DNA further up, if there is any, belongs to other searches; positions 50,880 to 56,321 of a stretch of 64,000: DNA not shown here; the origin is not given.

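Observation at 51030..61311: Four-gene TerB / DUF2791-type ATPase / Lhr-like helicase / giant DUF4011 helicase-nuclease-like operon: a Shango-like core coupled to an Hhe-like fourth gene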

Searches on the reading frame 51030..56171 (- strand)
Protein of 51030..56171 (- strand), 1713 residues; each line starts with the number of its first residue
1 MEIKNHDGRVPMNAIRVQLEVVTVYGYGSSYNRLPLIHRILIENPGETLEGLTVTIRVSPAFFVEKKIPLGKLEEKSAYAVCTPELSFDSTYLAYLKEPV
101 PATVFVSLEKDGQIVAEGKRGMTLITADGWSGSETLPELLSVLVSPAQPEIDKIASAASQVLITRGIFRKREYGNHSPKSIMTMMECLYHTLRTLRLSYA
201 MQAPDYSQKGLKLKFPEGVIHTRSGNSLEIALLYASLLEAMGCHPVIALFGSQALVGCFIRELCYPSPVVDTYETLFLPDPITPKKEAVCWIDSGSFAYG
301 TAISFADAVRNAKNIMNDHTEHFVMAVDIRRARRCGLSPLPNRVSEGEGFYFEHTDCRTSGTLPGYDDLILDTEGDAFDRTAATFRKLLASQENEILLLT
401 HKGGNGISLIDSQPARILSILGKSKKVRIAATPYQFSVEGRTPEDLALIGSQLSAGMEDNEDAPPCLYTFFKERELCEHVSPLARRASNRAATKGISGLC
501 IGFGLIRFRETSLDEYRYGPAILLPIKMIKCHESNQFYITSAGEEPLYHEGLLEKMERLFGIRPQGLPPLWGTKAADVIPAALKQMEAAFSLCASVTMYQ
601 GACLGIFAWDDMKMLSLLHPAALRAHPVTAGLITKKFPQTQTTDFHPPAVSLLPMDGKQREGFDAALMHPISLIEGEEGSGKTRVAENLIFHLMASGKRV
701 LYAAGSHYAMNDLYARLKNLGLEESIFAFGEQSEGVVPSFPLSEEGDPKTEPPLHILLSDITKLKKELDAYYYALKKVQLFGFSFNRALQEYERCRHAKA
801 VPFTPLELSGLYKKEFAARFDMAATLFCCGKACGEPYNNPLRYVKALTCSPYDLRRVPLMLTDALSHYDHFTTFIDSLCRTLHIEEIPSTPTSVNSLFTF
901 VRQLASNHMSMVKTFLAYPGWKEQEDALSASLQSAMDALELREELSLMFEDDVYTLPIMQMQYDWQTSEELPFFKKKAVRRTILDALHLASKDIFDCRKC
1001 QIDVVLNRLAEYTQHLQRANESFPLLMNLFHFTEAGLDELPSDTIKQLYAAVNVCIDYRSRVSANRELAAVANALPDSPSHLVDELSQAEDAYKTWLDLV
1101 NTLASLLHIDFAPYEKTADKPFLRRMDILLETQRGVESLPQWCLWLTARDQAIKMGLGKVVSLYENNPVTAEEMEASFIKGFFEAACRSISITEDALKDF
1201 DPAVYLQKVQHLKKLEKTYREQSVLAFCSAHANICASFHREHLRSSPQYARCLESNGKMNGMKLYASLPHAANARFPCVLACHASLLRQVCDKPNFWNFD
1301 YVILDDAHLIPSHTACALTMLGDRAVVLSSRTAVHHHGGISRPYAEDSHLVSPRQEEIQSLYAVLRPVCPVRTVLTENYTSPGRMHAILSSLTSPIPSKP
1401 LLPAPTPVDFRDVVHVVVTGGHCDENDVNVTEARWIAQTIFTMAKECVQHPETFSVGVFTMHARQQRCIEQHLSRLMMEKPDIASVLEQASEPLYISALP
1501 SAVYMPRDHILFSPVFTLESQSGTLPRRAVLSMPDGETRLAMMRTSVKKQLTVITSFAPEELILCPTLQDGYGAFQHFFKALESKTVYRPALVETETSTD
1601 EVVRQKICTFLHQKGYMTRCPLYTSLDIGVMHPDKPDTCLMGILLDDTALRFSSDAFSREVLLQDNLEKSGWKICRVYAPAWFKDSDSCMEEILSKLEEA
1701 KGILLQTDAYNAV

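Call 3: search_protein_families(library=pfam, proteins=[window:51030-56171:-], max_evalue=0.01)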
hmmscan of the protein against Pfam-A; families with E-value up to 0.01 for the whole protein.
window:51030-56171:- (1713 aa): 7 families
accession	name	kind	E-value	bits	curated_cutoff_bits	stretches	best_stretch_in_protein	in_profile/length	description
PF13195.11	DUF4011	-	1.5e-11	45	22.2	1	391-556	6-158/158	Protein of unknown function (DUF4011)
PF18741.7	MTES_1575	-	5.7e-11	42.8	38.2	1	1605-1697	3-96/96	REase_MTES_1575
PF13086.12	AAA_11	-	2.3e-05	24.8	27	1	656-719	3-74/257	AAA domain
PF20720.3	nSTAND3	-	0.0025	18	27.2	1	670-705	18-52/155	Novel STAND NTPase 3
PF09848.15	SLFN-g3_helicase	-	0.0064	16.2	24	0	671-719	3-53/354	Schlafen group 3, DNA/RNA helicase domain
PF13604.12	AAA_30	-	0.0067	16.6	27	0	656-714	3-63/191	AAA domain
PF13087.12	AAA_12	-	0.009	16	27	0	1425-1482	84-140/195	AAA domain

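Call 4: search_protein_families(library=padloc, proteins=[window:51030-56171:-], max_evalue=0.01)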
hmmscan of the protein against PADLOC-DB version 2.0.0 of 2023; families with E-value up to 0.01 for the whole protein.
window:51030-56171:- (1713 aa): 6 families
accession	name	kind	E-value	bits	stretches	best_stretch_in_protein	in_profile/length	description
PDLC05009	PDC-S37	-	4.3e-79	264.7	2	391-1235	21-877/1550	-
PDLC02194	Hhe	-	4.7e-24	81.7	1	1419-1702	1501-1785/1911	-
PDLC03921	MkoA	-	3.3e-06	23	1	637-721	1017-1096/1607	-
PDLC03920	MkoA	-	3.3e-05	20.4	1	654-721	615-685/1112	-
PDLC04140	mad8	-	9.7e-05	20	1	657-721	7-75/314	mads_8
PDLC01734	typeIV_RecD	-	0.0052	13.1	1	654-705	339-390/763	RecD_0_IVD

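Call 9: find_homologous_proteins(query=window:51030-56138:-, max_evalue=1e-10)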
Query window:51030-56138:- (1702 aa): 43 proteins with E <= 1e-10 among 8000 candidates.
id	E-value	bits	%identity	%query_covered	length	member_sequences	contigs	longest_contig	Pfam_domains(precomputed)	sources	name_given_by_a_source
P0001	0.0e+0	3932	100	100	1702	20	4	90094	PF13195.12,PF13086.13,PF18741.8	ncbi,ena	-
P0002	0.0e+0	1532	45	99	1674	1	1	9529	PF13195.12,PF18741.8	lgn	-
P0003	0.0e+0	1494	43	99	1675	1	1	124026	PF13195.12,PF18741.8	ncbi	-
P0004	1.1e-89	320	22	69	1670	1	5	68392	PF18741.8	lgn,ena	-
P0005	4.0e-87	311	23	98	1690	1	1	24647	PF18741.8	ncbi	-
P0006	8.0e-83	297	23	52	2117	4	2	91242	PF11784.14,PF13195.12,PF13087.13,PF13086.13,PF13604.13,PF13245.13,PF18741.8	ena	-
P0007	2.3e-78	282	25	42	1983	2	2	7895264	PF11784.14,PF13195.12,PF13087.13,PF13086.13,PF13604.13,PF13245.13,PF18741.8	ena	-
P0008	5.5e-76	274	22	99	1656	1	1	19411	PF18741.8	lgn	-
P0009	6.1e-74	267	26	42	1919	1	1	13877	PF13195.12,PF13087.13,PF13086.13,PF13606.13,PF13857.13,PF13245.13,PF12796.14,PF18741.8,PF00023.37,PF13637.13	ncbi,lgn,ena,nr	ncbi:MAG: DUF4011 domain-containing protein [Truepera sp.]|nr:DUF4011 domain-containing protein [Tru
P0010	6.7e-70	254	22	93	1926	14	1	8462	PF13195.12,PF13087.13,PF13086.13,PF13604.13,PF13245.13,PF18741.8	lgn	-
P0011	7.2e-69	251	22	99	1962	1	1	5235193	PF13195.12,PF13087.13,PF13086.13,PF13604.13,PF13245.13,PF18741.8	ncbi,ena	-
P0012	4.8e-67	245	25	42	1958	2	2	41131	PF11784.14,PF13195.12,PF13087.13,PF13086.13,PF13604.13,PF13245.13,PF18741.8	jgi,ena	-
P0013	5.4e-63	231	25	41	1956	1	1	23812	PF13195.12,PF13087.13,PF13086.13,PF13604.13,PF13245.13,PF18741.8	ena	-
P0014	8.0e-63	231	23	35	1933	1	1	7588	PF11784.14,PF13195.12,PF13087.13,PF13086.13,PF13604.13,PF13245.13,PF18741.8,PF04851.22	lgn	-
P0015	8.8e-62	227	24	41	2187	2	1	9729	PF11784.14,PF13195.12,PF13087.13,PF13086.13,PF13604.13,PF13245.13,PF18741.8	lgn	-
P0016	1.4e-59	220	25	42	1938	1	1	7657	PF11784.14,PF13195.12,PF13087.13,PF13086.13,PF13604.13,PF18741.8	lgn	-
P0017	1.7e-57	213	21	93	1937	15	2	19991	PF11784.14,PF13195.12,PF13087.13,PF13086.13,PF01443.25,PF13604.13,PF13245.13,PF18741.8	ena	-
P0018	3.0e-56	209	25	41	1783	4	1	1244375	PF13195.12,PF13087.13,PF13086.13,PF13604.13,PF13245.13,PF18741.8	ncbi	ncbi:MAG: DUF4011 domain-containing protein [Janthinobacterium lividum]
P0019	7.0e-55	204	21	42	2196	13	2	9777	PF11784.14,PF13195.12,PF13087.13,PF13086.13,PF13604.13,PF13245.13,PF18741.8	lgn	-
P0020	2.1e-54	203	21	97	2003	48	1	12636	PF13195.12,PF13087.13,PF13086.13,PF01443.25,PF13604.13,PF13245.13,PF18741.8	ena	-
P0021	6.5e-52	194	22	48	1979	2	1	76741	PF11784.14,PF13195.12,PF04480.19,PF13087.13,PF13086.13,PF13604.13,PF13245.13,PF18741.8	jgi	-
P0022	8.8e-52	194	21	99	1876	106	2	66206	PF13195.12,PF13087.13,PF13086.13,PF13604.13,PF13245.13,PF18741.8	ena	-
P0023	2.8e-46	176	21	99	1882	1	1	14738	PF13195.12,PF13087.13,PF13086.13,PF13604.13,PF13245.13,PF18741.8,PF04851.22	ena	-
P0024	1.4e-44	170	21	73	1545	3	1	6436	PF11784.14,PF13195.12,PF13087.13,PF13086.13,PF01443.25,PF13604.13,PF13245.13,PF18741.8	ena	-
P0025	9.7e-40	154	22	45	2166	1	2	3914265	PF11784.14,PF13195.12,PF13087.13,PF13086.13,PF18731.7,PF13604.13,PF13245.13,PF18741.8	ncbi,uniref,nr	ncbi:DUF4011 domain-containing protein [Arthrobacter sunyaminii]|uniref:DUF3320 domain-containing pr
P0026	3.4e-37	146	22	42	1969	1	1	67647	PF13195.12,PF13087.13,PF13086.13,PF13604.13,PF13245.13,PF18741.8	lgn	-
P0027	2.9e-35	139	23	37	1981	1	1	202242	PF11784.14,PF13195.12,PF13087.13,PF13086.13,PF13604.13,PF13245.13,PF18741.8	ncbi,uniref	ncbi:DUF3320 domain-containing protein [Nocardioides fonticola]|uniref:DUF3320 domain-containing pro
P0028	2.1e-29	120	22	42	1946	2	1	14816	PF11784.14,PF13195.12,PF13087.13,PF13086.13,PF13604.13,PF13245.13,PF18741.8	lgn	-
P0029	3.3e-28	116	21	41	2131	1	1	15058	PF13195.12,PF13087.13,PF13086.13,PF18731.7,PF13604.13,PF13245.13,PF18741.8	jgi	jgi:hypothetical protein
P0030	1.6e-26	110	27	15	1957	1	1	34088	PF11784.14,PF13195.12,PF13087.13,PF13086.13,PF13604.13,PF13245.13,PF18741.8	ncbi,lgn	-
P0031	1.5e-25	107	21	42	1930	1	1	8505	PF11784.14,PF13195.12,PF13087.13,PF13086.13,PF13604.13,PF13245.13,PF18741.8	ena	-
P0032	9.3e-24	101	24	32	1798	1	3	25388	PF13195.12,PF13087.13,PF13086.13,PF13604.13,PF13245.13,PF18741.8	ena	-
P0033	1.8e-23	100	22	41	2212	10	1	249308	PF13195.12,PF13087.13,PF13086.13,PF18731.7,PF13604.13,PF13245.13,PF18741.8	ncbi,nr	ncbi:DNA helicase [Curtobacterium sp. MCPF17_001]|nr:DNA helicase [Curtobacterium sp. MCPF17_001]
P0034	1.9e-23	100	22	33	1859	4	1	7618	PF11784.14,PF13195.12,PF13087.13,PF13086.13,PF01443.25,PF13604.13,PF13245.13,PF18741.8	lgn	-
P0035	2.7e-23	100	22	42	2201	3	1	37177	PF11784.14,PF13195.12,PF13087.13,PF13086.13,PF18731.7,PF13604.13,PF13245.13,PF18741.8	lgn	-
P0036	5.5e-22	95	22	43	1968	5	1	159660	PF13195.12,PF13087.13,PF13086.13,PF13604.13,PF13245.13,PF18741.8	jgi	jgi:hypothetical protein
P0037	4.2e-21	92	27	14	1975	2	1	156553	PF11784.14,PF13195.12,PF13087.13,PF13086.13,PF13604.13,PF13245.13,PF18741.8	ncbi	ncbi:DUF4011 domain-containing protein [Blastococcus sp. SYSU D00669]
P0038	1.2e-19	87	20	20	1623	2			PF13195.12,PF13087.13,PF13086.13,PF13604.13,PF13245.13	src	-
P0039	1.3e-19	87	24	18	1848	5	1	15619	PF13195.12,PF13087.13,PF13086.13,PF13604.13,PF13245.13,PF18741.8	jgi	jgi:very-short-patch-repair endonuclease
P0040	5.4e-15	72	23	28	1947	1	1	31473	PF11784.14,PF13195.12,PF13087.13,PF13086.13,PF13604.13,PF13245.13,PF18741.8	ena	-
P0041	9.2e-14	68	24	16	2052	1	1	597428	PF13195.12,PF13087.13,PF13086.13,PF13604.13,PF13245.13,PF18741.8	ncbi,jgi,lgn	jgi:very-short-patch-repair endonuclease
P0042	2.4e-13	67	22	33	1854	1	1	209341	PF11784.14,PF13195.12,PF13087.13,PF13086.13,PF13604.13,PF13245.13,PF18741.8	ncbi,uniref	ncbi:DUF3320 domain-containing protein [Modestobacter sp. I12A-02662]|uniref:DUF3320 domain-containi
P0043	2.9e-11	60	21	38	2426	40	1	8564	PF13195.12,PF13087.13,PF13086.13,PF13604.13,PF13245.13,PF18741.8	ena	-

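Call 11: find_encoding_contigs(protein=P0002, flank=10000, max_places=4)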
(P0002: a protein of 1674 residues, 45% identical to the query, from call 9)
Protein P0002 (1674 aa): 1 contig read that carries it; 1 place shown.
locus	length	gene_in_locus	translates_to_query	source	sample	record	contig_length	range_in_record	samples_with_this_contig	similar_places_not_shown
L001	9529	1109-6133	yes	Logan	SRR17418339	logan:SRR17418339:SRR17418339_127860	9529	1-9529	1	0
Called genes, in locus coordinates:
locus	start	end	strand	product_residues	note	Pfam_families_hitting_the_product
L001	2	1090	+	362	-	?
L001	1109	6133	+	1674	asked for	PF13195:DUF4011, PF18741:MTES_1575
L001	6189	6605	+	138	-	PF12670:DUF3792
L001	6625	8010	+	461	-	PF01522:Polysacc_deac_1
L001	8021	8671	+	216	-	-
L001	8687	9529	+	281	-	?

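Call 12: find_encoding_contigs(protein=P0003, flank=10000, max_places=4)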
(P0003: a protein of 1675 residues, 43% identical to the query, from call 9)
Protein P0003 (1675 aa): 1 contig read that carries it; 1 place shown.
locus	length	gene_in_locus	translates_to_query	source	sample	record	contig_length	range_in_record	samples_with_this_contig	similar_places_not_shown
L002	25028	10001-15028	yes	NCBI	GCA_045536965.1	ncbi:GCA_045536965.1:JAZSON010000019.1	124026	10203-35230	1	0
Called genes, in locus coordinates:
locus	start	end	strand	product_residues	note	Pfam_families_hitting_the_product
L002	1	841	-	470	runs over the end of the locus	PF01554:MatE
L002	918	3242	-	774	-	PF00580:UvrD-helicase, PF01443:Viral_helicase1 (faint), PF13245:AAA_19, PF00580:UvrD-helicase, PF13361:UvrD_C, PF13538:UvrD_C_2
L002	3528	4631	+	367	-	PF01408:GFO_IDH_MocA, PF02894:GFO_IDH_MocA_C (faint), PF22725:GFO_IDH_MocA_C3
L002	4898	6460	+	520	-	PF13208:TerB_N, PF15615:TerB_C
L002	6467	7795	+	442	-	PF10923:BrxC_BrxD, PF13191:AAA_16 (weak)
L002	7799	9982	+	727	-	PF04851:ResIII (weak), PF00270:DEAD, PF00271:Helicase_C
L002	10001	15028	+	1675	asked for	PF13195:DUF4011, PF18741:MTES_1575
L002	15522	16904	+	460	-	PF01522:Polysacc_deac_1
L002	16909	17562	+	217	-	-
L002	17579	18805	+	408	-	PF01676:Metalloenzyme, PF10143:PhosphMutase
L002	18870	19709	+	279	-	PF04909:Amidohydro_2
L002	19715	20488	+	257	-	PF04909:Amidohydro_2 (weak)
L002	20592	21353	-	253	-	PF02527:GidB, PF05175:MTS (weak), PF13847:Methyltransf_31 (weak)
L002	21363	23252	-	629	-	PF01134:GIDA, PF01266:DAO (faint), PF07992:Pyr_redox_2 (weak), PF12831:FAD_oxidored, PF13738:Pyr_redox_3 (faint), PF21680:GIDA_C_1st, PF13932:SAM_GIDA_C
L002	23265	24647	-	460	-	PF10396:TrmE_N, PF12631:MnmE_helical, PF01926:MMR_HSR1, PF02421:FeoB_N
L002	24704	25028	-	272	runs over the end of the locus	PF14804:Jag_N, PF13083:KH_KhpA-B, PF01424:R3H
